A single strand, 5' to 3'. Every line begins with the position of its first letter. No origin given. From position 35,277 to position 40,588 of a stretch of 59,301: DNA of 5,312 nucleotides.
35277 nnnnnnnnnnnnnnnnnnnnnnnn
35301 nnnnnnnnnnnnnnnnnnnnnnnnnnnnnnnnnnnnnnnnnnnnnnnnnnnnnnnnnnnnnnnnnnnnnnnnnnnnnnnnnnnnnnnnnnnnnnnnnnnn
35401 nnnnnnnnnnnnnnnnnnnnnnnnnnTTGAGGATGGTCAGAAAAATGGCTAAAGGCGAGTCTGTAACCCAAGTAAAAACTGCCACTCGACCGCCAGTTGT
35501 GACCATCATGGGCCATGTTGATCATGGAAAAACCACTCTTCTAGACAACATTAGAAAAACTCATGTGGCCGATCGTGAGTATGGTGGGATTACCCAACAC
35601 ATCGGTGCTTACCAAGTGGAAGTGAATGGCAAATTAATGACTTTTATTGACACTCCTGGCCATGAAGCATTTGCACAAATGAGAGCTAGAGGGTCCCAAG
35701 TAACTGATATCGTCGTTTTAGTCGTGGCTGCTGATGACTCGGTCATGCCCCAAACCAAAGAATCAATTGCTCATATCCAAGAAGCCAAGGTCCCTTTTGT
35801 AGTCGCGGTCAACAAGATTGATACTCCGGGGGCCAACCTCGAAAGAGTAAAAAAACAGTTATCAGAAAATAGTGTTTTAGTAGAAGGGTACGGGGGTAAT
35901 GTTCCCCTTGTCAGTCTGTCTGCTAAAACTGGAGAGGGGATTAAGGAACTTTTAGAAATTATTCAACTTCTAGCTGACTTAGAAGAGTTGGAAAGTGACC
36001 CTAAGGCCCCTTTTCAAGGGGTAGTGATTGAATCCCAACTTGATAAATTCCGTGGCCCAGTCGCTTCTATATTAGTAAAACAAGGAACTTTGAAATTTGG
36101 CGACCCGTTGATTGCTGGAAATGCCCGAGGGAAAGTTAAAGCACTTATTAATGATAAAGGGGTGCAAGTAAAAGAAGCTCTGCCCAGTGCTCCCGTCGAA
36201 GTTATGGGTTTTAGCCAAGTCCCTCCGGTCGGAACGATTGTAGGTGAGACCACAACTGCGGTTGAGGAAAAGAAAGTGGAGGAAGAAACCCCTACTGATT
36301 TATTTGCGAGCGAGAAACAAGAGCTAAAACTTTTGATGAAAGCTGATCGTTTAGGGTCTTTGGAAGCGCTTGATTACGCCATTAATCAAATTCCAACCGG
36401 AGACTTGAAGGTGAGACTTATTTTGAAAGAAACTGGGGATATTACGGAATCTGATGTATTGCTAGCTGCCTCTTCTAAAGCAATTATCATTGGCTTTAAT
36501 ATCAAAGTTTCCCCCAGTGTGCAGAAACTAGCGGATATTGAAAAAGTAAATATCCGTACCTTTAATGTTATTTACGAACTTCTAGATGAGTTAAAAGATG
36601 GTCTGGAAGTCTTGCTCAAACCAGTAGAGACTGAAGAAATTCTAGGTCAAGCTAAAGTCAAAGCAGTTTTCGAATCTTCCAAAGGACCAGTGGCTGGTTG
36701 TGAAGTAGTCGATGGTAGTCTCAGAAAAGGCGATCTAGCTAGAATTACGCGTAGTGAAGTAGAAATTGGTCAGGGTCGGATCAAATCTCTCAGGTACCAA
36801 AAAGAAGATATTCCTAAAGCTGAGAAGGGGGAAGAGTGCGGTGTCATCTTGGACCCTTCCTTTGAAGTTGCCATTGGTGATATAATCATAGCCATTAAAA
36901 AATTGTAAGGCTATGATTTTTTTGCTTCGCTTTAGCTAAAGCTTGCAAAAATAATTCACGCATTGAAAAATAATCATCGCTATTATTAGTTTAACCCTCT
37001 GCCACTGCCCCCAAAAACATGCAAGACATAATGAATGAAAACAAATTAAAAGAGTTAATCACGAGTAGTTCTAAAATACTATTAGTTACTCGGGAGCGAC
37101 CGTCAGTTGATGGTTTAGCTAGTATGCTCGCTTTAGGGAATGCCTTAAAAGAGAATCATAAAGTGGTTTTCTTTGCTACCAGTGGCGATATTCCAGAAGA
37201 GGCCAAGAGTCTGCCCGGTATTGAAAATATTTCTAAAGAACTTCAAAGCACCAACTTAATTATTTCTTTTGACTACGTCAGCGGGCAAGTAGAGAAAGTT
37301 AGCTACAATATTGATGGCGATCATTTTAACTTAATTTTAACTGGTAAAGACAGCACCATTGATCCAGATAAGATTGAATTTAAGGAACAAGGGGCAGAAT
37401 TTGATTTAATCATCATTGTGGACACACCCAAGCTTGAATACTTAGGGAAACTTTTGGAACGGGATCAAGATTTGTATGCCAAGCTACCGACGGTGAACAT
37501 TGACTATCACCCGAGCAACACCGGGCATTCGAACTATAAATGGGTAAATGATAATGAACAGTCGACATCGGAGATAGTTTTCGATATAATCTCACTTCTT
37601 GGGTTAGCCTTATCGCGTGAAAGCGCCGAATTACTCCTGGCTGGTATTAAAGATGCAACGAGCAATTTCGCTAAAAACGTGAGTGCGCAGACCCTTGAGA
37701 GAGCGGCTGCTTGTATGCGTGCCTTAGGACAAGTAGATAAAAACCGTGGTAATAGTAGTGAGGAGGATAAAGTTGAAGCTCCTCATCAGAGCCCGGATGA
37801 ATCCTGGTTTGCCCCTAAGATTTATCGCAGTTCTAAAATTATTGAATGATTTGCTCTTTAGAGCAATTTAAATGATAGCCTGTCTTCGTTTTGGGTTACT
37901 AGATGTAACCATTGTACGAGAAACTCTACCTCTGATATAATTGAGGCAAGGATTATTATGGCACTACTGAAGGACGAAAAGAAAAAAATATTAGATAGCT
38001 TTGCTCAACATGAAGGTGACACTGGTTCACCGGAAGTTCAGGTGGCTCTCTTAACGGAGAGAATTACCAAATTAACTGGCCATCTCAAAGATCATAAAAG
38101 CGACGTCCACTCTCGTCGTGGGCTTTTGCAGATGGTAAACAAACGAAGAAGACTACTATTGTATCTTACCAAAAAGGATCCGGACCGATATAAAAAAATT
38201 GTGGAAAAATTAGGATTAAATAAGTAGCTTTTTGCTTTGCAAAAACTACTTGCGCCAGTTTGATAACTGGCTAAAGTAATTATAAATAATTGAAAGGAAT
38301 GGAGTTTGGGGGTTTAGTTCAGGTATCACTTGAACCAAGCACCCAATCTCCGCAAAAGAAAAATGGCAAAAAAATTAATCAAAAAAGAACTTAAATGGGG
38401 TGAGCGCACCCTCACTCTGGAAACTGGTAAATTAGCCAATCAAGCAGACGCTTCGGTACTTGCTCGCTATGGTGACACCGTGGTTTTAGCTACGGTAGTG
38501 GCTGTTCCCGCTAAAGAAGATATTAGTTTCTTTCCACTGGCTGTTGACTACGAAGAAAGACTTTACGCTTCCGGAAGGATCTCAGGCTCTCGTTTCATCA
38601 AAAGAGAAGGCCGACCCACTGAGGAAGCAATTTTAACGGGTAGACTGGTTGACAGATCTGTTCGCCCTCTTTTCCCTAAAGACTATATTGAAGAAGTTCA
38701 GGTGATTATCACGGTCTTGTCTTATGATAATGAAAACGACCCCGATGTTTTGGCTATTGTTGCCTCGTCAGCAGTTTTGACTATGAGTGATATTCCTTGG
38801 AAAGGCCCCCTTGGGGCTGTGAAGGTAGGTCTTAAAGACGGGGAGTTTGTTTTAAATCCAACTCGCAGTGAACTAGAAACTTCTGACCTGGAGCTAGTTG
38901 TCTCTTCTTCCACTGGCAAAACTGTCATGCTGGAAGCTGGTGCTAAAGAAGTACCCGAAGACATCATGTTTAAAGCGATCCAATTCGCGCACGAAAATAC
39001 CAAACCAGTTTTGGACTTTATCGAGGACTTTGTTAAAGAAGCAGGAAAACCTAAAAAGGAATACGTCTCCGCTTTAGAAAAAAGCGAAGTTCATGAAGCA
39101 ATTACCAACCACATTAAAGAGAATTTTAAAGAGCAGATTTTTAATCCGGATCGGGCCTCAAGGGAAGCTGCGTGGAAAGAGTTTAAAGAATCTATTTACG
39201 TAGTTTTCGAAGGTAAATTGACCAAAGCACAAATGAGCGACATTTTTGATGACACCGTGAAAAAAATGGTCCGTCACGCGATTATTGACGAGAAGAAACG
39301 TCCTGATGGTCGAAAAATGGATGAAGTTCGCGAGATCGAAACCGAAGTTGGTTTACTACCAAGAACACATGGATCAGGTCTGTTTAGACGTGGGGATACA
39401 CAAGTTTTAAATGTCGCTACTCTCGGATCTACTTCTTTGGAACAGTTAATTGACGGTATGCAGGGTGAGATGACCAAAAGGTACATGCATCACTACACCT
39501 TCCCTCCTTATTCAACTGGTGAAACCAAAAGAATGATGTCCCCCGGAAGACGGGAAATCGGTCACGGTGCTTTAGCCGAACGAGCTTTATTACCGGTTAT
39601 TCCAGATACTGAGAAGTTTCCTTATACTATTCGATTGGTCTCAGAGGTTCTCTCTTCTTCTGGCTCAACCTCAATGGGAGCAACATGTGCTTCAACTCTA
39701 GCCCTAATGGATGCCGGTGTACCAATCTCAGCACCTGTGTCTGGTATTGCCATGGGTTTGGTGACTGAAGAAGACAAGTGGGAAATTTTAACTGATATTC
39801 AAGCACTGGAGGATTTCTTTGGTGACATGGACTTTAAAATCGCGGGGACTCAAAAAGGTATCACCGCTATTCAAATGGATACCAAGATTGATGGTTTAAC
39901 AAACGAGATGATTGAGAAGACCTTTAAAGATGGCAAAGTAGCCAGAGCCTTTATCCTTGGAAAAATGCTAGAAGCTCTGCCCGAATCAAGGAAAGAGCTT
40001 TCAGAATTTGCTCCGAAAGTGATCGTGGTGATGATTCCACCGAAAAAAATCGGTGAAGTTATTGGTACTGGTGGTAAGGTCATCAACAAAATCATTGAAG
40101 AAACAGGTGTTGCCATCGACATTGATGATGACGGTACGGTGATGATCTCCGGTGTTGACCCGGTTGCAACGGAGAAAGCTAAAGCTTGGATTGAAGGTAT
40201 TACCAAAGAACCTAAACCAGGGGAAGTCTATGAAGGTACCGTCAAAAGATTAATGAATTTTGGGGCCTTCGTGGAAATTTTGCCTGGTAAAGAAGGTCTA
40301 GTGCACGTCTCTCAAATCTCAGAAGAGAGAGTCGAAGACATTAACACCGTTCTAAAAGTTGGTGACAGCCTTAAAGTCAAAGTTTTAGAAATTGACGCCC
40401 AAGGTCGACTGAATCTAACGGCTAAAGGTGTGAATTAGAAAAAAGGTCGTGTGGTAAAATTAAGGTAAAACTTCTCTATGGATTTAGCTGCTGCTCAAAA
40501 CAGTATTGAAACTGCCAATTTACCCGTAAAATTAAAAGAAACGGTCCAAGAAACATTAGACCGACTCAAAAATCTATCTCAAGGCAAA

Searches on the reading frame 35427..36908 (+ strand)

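Call 8: search_protein_families(library=pfam, proteins=[window:35427-36908:+], max_evalue=0.001)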
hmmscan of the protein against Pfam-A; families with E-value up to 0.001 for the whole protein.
window:35427-36908:+ (493 aa): 11 families
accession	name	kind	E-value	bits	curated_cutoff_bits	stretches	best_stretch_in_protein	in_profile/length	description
PF00009.33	GTP_EFTU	-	8e-41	140.1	26.5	1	25-180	6-183/188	Elongation factor Tu GTP binding domain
PF11987.13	IF-2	-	3.2e-31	108.1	27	1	282-390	8-117/117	Translation-initiation factor 2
PF22042.2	EF-G_D2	-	5.1e-27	94.2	27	1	195-270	1-79/84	Elongation factor G domain 2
PF01926.29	MMR_HSR1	-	1.6e-12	48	21.9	1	25-130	2-113/113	50S ribosome-binding GTPase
PF00025.27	Arf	-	8.1e-09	35.6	22.3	1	25-179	17-170/174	ADP-ribosylation factor family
PF03144.31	GTP_EFTU_D2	-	3e-08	34.4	30.3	1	420-476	1-59/73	Elongation factor Tu domain 2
PF02421.24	FeoB_N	-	2.7e-07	30.7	27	1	25-177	3-154/156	Ferrous iron transport protein B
PF00071.28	Ras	-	3.5e-06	27.1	21.6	1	26-178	3-155/162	Ras family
PF09439.16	SRPRB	-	3e-05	23.9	25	1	23-142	4-130/178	Signal recognition particle receptor beta subunit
PF03193.22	RsgA_GTPase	-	3.1e-05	24.3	30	0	94-179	24-104/174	RsgA GTPase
PF14578.12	GTP_EFTU_D4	-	0.00052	20.3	23.8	0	412-478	10-73/86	Elongation factor Tu domain 4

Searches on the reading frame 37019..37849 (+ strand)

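Call 8: search_protein_families(library=pfam, proteins=[window:37019-37849:+], max_evalue=0.001)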
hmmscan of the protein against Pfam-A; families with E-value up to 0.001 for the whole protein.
window:37019-37849:+ (276 aa): 1 family
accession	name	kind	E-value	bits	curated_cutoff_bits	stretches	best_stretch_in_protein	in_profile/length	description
PF01368.27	DHH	-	1.2e-10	42.2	28.1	1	19-210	1-125/125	DHH family, N-terminal domain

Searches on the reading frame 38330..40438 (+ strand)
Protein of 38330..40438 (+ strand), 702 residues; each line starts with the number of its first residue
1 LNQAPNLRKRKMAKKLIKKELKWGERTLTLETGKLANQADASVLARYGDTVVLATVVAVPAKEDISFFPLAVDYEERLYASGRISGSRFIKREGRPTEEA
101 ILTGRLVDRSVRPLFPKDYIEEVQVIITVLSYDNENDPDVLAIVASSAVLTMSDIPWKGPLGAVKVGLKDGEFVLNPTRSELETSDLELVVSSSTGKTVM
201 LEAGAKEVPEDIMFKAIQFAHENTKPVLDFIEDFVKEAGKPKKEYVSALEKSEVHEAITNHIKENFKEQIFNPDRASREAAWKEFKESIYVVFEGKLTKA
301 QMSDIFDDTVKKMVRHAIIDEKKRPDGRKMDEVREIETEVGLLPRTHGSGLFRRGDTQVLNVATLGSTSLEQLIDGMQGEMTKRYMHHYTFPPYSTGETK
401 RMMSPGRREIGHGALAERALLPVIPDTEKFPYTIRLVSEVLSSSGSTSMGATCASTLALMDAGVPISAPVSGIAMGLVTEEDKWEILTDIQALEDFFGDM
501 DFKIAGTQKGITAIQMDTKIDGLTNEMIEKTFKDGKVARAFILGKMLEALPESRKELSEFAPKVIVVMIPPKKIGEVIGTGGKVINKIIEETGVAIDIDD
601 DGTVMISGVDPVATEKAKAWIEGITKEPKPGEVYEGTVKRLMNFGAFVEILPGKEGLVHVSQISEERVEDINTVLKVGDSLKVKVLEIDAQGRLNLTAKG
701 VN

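Call 8: search_protein_families(library=pfam, proteins=[window:38330-40438:+], max_evalue=0.001)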
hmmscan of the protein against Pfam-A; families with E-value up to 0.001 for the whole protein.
window:38330-40438:+ (702 aa): 7 families
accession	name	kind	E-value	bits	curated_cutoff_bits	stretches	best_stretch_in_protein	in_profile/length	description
PF01138.27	RNase_PH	-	4e-56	189.4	25.5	2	332-465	1-130/130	3' exoribonuclease family, domain 1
PF00575.29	S1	-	3e-22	79.2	22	1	627-697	1-72/74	S1 RNA binding domain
PF03725.20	RNase_PH_C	-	1e-19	70.7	20.8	1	160-222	2-66/67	3' exoribonuclease family, domain 2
PF00013.35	KH_1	-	1.3e-14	54.1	21.5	1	565-622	2-65/66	KH domain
PF03726.19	PNPase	-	8.3e-09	36.2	24.6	1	253-329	1-81/81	Polyribonucleotide nucleotidyltransferase, RNA binding domain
PF23459.1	S1_RRP5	-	1.1e-05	26.4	27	1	629-691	2-64/72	RRP5 S1 domain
PF24685.1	OB_RRP5_4th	-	2.8e-05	24.5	31.5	0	629-688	7-71/92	RRP5 OB-fold domain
